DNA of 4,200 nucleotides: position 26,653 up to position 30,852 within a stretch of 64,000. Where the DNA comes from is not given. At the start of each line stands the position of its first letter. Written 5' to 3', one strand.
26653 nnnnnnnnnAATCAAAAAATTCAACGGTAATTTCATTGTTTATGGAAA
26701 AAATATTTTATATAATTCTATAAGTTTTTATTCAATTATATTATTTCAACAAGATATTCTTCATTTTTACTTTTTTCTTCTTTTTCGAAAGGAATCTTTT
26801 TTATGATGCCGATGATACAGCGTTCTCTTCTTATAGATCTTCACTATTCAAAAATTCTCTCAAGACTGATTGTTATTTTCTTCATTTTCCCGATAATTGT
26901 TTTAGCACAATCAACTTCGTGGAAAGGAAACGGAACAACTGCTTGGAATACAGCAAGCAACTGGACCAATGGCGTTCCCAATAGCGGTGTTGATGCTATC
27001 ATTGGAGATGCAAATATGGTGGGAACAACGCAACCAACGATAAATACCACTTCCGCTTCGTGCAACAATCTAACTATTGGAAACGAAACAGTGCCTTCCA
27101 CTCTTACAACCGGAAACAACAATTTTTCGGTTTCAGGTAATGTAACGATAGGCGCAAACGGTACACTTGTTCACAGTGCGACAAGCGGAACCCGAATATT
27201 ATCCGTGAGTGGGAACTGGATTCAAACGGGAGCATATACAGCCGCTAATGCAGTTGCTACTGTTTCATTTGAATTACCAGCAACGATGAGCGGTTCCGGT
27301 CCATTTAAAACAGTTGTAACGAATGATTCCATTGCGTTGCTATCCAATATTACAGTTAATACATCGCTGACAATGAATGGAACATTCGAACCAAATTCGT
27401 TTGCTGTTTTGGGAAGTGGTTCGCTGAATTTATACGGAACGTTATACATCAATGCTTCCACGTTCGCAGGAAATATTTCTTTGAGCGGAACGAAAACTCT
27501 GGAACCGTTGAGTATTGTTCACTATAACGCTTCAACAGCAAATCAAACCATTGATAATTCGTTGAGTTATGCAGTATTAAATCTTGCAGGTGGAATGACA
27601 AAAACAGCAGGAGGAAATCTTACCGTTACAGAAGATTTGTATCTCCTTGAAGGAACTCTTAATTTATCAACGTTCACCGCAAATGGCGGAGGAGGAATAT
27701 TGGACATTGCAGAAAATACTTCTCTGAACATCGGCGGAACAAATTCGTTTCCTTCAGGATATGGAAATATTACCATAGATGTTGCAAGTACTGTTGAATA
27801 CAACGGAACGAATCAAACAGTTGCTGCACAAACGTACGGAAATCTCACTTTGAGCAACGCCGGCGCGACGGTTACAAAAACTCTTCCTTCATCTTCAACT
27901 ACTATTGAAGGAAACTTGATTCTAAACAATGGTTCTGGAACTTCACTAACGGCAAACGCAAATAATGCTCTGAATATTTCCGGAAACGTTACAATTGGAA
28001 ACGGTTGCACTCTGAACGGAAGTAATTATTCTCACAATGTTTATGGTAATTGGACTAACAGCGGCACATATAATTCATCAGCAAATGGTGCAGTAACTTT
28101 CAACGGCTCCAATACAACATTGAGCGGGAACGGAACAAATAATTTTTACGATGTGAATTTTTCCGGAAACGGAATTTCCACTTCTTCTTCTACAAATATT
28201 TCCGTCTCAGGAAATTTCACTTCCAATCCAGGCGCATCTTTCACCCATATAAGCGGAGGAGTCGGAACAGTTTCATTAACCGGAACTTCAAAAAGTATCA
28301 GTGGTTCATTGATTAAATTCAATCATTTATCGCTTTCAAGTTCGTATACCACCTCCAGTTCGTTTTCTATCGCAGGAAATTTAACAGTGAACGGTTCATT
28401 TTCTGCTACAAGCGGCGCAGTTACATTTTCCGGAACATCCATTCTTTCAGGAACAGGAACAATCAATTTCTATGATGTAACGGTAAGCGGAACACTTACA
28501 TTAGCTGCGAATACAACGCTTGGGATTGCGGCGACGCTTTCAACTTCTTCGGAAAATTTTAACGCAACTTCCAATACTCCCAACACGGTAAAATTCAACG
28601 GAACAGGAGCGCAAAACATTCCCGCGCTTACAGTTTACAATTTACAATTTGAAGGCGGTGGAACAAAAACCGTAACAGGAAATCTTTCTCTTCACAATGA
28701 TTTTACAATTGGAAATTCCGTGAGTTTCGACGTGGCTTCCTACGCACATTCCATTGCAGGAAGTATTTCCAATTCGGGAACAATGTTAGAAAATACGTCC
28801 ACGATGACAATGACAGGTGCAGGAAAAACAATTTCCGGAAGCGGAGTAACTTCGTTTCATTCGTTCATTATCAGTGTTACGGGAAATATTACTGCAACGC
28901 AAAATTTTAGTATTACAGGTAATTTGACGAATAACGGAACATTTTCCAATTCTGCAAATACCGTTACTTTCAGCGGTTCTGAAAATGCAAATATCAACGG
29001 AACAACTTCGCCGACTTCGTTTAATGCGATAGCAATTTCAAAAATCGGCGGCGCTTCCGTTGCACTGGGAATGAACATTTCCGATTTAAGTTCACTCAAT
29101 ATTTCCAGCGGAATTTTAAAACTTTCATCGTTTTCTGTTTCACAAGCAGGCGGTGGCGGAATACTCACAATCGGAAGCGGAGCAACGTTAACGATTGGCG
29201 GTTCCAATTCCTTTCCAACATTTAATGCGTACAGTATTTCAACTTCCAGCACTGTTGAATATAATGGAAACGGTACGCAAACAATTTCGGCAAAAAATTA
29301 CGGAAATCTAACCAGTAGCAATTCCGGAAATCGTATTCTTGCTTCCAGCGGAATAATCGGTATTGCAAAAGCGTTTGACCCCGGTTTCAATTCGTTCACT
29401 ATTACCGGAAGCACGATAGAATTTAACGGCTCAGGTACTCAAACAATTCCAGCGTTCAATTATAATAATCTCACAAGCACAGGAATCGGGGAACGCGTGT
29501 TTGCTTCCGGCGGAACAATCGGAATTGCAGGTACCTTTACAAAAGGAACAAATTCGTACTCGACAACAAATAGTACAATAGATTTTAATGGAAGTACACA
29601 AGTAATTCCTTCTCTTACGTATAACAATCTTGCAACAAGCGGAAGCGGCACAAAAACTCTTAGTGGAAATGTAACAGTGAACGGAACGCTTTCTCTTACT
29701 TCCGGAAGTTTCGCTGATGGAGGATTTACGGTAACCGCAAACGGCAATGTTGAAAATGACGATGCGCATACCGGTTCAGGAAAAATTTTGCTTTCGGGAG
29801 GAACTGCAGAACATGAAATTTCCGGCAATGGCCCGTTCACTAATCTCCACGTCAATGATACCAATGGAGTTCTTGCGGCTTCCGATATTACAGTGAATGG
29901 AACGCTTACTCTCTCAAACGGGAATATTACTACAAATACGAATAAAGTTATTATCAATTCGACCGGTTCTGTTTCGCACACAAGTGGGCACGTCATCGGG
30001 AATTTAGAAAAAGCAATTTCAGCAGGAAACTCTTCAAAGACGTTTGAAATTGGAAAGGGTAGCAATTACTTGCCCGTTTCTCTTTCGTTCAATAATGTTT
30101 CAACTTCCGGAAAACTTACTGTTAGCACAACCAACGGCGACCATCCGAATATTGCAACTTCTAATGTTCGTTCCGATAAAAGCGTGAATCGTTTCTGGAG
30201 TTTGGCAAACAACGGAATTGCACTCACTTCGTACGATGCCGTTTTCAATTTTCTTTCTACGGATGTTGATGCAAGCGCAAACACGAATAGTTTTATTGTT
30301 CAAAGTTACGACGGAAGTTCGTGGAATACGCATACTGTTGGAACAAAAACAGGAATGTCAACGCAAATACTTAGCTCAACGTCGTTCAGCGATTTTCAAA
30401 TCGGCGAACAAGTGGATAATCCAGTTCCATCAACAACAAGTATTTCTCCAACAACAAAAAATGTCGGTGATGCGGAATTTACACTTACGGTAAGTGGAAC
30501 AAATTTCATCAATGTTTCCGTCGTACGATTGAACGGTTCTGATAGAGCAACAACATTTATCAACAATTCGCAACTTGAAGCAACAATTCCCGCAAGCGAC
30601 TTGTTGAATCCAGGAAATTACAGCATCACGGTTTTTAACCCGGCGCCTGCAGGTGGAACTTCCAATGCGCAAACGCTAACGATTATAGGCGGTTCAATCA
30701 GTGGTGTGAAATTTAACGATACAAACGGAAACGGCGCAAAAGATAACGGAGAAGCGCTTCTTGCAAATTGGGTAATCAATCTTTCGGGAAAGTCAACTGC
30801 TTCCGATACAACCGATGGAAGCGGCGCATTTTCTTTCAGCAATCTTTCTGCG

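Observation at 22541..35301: Same-strand run: secreted protein, Q/K/E-rich membrane coiled-coil giant and 2832-aa T9SS adhesin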

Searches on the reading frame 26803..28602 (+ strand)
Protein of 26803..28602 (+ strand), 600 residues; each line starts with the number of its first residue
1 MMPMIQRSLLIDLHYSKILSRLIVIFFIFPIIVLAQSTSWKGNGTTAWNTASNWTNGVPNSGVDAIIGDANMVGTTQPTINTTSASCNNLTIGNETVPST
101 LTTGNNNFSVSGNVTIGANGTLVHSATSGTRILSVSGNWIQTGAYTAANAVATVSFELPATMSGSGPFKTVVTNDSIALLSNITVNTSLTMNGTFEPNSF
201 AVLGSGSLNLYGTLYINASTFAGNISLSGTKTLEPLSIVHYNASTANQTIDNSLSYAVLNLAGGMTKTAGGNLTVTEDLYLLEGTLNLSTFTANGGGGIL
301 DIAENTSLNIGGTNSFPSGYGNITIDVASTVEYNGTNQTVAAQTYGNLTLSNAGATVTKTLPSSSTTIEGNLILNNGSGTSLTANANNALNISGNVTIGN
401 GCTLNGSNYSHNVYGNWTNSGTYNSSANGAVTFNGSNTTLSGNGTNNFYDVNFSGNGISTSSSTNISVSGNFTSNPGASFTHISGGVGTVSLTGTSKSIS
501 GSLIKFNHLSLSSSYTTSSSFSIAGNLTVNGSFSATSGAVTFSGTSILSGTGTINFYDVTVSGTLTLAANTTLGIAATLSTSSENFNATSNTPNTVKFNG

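Call 36: search_protein_families(library=pfam, proteins=[window:26803-28602:+], max_evalue=10)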
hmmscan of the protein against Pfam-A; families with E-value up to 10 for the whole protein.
window:26803-28602:+ (600 aa): 1 family
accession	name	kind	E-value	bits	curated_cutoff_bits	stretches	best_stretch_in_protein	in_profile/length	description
PF00132.30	Hexapep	-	4.1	7.7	27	1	392-404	16-28/36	Bacterial transferase hexapeptide (six repeats)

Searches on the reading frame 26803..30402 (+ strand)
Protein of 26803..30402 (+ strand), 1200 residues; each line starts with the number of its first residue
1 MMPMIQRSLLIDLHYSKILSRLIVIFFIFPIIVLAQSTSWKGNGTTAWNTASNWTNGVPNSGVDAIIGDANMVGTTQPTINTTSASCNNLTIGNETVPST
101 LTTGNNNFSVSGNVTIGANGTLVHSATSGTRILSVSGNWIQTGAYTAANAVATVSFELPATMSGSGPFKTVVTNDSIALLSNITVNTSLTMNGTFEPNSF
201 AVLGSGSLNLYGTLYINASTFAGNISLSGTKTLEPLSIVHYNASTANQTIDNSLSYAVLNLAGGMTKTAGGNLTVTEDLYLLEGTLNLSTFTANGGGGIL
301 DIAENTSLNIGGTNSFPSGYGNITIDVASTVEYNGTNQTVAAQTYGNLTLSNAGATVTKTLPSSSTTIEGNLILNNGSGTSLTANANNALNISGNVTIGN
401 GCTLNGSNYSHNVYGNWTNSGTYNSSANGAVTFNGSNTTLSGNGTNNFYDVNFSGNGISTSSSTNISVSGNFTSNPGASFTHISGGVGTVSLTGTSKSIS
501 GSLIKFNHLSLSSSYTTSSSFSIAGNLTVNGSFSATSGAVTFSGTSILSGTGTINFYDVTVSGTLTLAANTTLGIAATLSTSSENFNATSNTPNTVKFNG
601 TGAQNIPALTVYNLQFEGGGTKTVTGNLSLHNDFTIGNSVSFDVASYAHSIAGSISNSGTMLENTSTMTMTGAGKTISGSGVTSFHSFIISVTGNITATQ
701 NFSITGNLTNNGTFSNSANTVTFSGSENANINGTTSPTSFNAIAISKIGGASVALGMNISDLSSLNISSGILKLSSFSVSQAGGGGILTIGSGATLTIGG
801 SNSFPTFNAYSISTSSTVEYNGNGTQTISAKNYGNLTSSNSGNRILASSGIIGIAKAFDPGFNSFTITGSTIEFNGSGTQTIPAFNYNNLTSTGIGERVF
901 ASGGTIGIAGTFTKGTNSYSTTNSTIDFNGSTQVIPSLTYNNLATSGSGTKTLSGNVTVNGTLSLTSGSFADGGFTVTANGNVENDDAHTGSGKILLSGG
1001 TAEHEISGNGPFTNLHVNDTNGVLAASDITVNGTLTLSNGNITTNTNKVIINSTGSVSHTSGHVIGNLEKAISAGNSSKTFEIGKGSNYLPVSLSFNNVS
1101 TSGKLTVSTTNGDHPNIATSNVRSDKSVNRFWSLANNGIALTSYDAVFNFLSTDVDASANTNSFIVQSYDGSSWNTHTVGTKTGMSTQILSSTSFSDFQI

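Call 37: find_homologous_proteins(query=window:26803-30402:+, max_evalue=0.00001)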
Query window:26803-30402:+ (1200 aa): 264 proteins with E <= 0.00001 among 8000 candidates; the best 120 are listed.
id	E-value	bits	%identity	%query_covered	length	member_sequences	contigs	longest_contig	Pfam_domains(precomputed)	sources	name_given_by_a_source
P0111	9.1e-236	804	38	39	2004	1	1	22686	-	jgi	jgi:hypothetical protein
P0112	2.2e-191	657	38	57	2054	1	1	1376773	-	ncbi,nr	ncbi:MAG: hypothetical protein HZB59_12900, partial [Ignavibacteriales bacterium]|nr:hypothetical pr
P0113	2.9e-164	567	38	55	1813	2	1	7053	-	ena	-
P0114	6.2e-156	539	35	56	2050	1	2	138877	-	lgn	-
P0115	1.9e-154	534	40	58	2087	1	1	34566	PF18962.8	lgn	-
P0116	1.1e-150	522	39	54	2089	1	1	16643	PF18962.8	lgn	-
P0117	3.3e-150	520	40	60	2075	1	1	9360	PF18962.8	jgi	-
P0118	1.7e-149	518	39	58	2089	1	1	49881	PF18962.8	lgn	-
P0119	1.1e-148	515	40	60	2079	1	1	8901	PF18962.8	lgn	-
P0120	3.8e-148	513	41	59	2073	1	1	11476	PF18962.8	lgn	-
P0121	1.7e-146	508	39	58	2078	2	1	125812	PF18962.8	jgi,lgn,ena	-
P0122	2.1e-146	508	39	59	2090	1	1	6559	PF18962.8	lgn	-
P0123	5.5e-145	503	40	55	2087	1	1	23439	PF18962.8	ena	-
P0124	1.3e-142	495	41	56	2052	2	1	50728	PF18962.8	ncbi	ncbi:MAG: T9SS type A sorting domain-containing protein [Bacteroidota bacterium]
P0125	4.3e-142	493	39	58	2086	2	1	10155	PF18962.8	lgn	-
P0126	3.6e-141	490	39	60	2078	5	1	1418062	PF18962.8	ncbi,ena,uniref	ncbi:T9SS type A sorting domain-containing protein [Marinoscillum sp.]|uniref:T9SS type A sorting do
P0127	7.6e-141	489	39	59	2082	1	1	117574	PF18962.8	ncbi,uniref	ncbi:T9SS type A sorting domain-containing protein [Reichenbachiella sp. MALMAid0571]|uniref:T9SS ty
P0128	1.3e-140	489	39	59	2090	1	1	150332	PF18962.8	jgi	jgi:hypothetical protein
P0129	3.7e-140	487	39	60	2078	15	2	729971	PF18962.8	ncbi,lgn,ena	-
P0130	3.6e-139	484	40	61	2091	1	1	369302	PF18962.8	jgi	jgi:fibronectin-binding autotransporter adhesin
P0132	8.7e-139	482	37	58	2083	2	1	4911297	PF18962.8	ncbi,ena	-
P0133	4.7e-138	480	39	57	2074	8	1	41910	PF18962.8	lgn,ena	-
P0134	1.9e-137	478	39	57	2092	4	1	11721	PF18962.8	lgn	-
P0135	2.4e-137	478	40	58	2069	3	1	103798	PF18962.8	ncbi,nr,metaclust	ncbi:MAG: hypothetical protein A3F72_03125 [Bacteroidetes bacterium RIFCSPLOWO2_12_FULL_35_15]|nr:MA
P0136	3.1e-137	477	38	58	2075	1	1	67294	PF18962.8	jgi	-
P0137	5.3e-137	477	40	56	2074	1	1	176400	PF18962.8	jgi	jgi:fibronectin-binding autotransporter adhesin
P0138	7.5e-137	476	38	58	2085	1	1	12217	PF18962.8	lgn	-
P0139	8.1e-137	476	36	55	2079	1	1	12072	PF18962.8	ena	-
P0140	4.1e-136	474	39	58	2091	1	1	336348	PF18962.8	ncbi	-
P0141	7.9e-136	473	39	56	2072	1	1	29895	PF18962.8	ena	-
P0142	5.6e-135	470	39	55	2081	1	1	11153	PF18962.8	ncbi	-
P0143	7.3e-135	469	38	55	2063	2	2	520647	PF18962.8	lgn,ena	-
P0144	1.3e-134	469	40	55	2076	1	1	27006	PF18962.8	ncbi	-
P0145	1.5e-134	468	40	55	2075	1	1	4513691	PF18962.8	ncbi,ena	-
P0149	4.8e-133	463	39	55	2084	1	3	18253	PF18962.8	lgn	-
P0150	2.1e-132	461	39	56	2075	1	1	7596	PF18962.8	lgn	-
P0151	4.0e-132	460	38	57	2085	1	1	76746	PF18962.8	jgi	jgi:fibronectin-binding autotransporter adhesin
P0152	4.4e-132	460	39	55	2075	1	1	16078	PF18962.8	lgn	-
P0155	3.9e-131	457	40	55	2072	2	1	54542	PF18962.8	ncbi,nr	ncbi:MAG: T9SS type A sorting domain-containing protein [bacterium]|nr:T9SS type A sorting domain-co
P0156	4.0e-131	457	39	58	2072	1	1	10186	PF18962.8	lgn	-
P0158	3.4e-130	454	39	55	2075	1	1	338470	PF18962.8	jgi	jgi:fibronectin-binding autotransporter adhesin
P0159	5.4e-130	453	39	54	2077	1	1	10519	PF18962.8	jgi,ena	-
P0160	5.1e-129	450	35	59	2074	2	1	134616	PF18962.8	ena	-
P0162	5.4e-129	450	36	57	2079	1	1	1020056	PF18962.8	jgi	jgi:fibronectin-binding autotransporter adhesin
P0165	6.8e-128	446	35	57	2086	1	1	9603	PF18962.8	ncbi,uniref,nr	ncbi:T9SS type A sorting domain-containing protein [Fulvivirga sp. RKSG066]|uniref:T9SS type A sorti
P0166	4.6e-127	444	36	63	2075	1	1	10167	PF18962.8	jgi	-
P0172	3.2e-122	428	38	55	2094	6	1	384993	PF18962.8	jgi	jgi:fibronectin-binding autotransporter adhesin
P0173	4.2e-122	427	37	56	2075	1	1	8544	PF18962.8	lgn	-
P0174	9.8e-122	426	36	58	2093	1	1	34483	PF18962.8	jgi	jgi:fibronectin-binding autotransporter adhesin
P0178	6.1e-118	413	37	54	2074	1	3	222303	PF18962.8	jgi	-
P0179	2.3e-117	412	35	56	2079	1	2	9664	PF18962.8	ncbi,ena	-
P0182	9.1e-116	406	37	57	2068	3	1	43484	PF18962.8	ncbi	-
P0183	9.8e-116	406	38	54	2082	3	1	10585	PF18962.8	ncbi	-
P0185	1.8e-115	405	38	55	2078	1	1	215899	PF18962.8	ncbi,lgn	-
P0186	2.8e-114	401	38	53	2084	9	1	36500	PF18962.8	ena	-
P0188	3.3e-114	401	35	56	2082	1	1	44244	PF18962.8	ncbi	-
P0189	3.5e-114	401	31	64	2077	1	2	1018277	PF18962.8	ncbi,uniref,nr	ncbi:T9SS type A sorting domain-containing protein [Pontibacter sp. KCTC 32443]|uniref:T9SS type A s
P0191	1.1e-113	399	35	60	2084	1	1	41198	PF18962.8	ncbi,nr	ncbi:MAG TPA: T9SS type A sorting domain-containing protein [Cyclobacteriaceae bacterium]|nr:T9SS ty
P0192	1.3e-112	396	37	54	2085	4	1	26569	PF18962.8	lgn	-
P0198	4.2e-109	384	31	59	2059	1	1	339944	PF18962.8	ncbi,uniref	ncbi:T9SS type A sorting domain-containing protein [Pontibacter populi]|uniref:T9SS type A sorting d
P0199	1.7e-108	382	35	59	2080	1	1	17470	PF18962.8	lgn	-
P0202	1.6e-106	376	32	77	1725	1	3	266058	PF18962.8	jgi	jgi:hypothetical protein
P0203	2.2e-106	375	34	56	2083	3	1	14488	PF18962.8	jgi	jgi:fibronectin-binding autotransporter adhesin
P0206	6.9e-104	367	34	55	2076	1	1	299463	PF18962.8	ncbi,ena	-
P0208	3.3e-100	355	28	55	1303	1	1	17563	PF18962.8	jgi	jgi:hypothetical protein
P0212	1.1e-96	343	32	65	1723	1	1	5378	PF18962.8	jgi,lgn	jgi:hypothetical protein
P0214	1.6e-95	339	31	59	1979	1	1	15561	PF18962.8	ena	-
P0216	6.7e-95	337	33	56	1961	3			PF18962.8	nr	nr:T9SS type A sorting domain-containing protein [Pontibacter aydingkolensis]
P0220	3.5e-83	298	35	42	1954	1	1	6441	PF18962.8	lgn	-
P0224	4.6e-75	271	37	37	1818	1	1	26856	PF18962.8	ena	-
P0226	4.0e-73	265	30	78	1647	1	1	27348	PF18962.8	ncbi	ncbi:MAG: T9SS type A sorting domain-containing protein, partial [Bacteroidota bacterium]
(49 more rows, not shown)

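Call 55: search_protein_families(library=ncbifam, proteins=[window:26803-30402:+], max_evalue=0.01)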
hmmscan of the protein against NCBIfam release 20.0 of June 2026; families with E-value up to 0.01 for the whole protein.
window:26803-30402:+ (1200 aa): 0 families

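Call 62: search_solved_structures(query=window:26803-30402:+, max_evalue=0.01)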
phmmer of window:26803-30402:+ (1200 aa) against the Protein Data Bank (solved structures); distinct sequences matched with E-value up to 0.01: 0.

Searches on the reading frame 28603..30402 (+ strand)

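Call 36: search_protein_families(library=pfam, proteins=[window:28603-30402:+], max_evalue=10)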
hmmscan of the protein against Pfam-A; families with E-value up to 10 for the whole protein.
window:28603-30402:+ (600 aa): 1 family
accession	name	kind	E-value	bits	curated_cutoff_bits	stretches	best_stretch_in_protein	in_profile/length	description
PF22325.2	CR4_N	-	0.056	14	27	1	208-237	5-34/80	Interferon-gamma receptor, N-terminal domain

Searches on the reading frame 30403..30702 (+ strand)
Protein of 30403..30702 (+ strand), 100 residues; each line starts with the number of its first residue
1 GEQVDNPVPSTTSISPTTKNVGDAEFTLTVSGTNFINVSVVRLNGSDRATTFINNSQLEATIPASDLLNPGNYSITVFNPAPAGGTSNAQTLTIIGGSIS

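Call 36: search_protein_families(library=pfam, proteins=[window:30403-30702:+], max_evalue=10)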
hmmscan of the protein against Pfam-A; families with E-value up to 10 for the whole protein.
window:30403-30702:+ (100 aa): 4 families
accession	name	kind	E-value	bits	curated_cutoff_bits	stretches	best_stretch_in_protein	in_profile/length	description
PF01833.30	TIG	-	6.4e-10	39.3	20.9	1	9-93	1-83/84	IPT/TIG domain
PF12733.13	Cadherin-like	-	0.0089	16.9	24.2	1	35-94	28-86/89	Cadherin-like beta sandwich domain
PF19077.6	Big_13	-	0.023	15.6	27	1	23-94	28-98/102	Bacterial Ig-like domain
PF07495.19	Y_Y_Y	-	0.22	11.9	26.6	1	67-94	34-62/65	Y_Y_Y domain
